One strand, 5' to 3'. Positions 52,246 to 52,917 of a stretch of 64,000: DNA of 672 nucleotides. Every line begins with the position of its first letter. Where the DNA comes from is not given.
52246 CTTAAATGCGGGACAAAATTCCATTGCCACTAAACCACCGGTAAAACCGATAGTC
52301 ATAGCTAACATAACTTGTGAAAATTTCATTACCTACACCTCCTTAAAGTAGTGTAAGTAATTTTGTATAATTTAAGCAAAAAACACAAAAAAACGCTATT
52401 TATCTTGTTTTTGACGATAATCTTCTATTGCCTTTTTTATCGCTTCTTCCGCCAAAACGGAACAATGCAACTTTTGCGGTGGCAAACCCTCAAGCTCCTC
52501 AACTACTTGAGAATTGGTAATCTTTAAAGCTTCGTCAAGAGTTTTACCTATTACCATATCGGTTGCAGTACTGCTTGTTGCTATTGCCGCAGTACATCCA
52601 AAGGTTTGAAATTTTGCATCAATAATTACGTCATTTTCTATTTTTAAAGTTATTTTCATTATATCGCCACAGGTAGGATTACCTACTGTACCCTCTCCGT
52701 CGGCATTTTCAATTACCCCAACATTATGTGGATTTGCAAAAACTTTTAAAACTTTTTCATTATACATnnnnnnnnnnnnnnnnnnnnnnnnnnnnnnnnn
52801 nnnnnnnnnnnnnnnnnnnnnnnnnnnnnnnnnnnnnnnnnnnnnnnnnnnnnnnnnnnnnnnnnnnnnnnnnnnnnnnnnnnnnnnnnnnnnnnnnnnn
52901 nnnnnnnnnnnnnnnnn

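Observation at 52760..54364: In-frame fusion of an Rrf2 (IscR-like) regulator to the NifS/IscS cysteine desulfurase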

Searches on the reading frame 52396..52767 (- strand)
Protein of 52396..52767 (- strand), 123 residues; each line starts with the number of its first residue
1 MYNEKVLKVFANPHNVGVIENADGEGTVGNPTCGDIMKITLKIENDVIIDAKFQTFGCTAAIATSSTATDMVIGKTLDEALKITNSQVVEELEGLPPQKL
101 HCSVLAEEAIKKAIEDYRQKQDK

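Call 3: search_protein_families(library=pfam, proteins=[window:52396-52767:-], max_evalue=0.01)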
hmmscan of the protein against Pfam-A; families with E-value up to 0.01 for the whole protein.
window:52396-52767:- (123 aa): 1 family
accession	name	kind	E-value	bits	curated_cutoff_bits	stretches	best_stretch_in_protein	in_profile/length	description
PF01592.21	NifU_N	-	1.1e-49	168.2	22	1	1-122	1-125/127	NifU-like N terminal domain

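Call 4: search_protein_families(library=ncbifam, proteins=[window:52396-52767:-], max_evalue=0.001)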
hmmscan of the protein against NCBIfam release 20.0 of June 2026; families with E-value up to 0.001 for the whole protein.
window:52396-52767:- (123 aa): 4 families
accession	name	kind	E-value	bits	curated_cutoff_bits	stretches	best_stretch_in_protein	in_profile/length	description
TIGR03419.1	NifU_clost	equivalog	1.4e-59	199.8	187.9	1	2-121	1-120/121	Fe-S cluster assembly scaffold protein NifU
TIGR02000.1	NifU_proper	equivalog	2.8e-45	154.9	273.3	1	2-119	4-123/290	Fe-S cluster assembly protein NifU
TIGR01999.1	iscU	equivalog_domain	2.8e-45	153.4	192.4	1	2-121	1-123/124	Fe-S cluster assembly scaffold IscU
TIGR01994.1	SUF_scaf_2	equivalog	1.8e-19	70.1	92.5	1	1-85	4-88/137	Fe-S cluster assembly sulfur transfer protein SufU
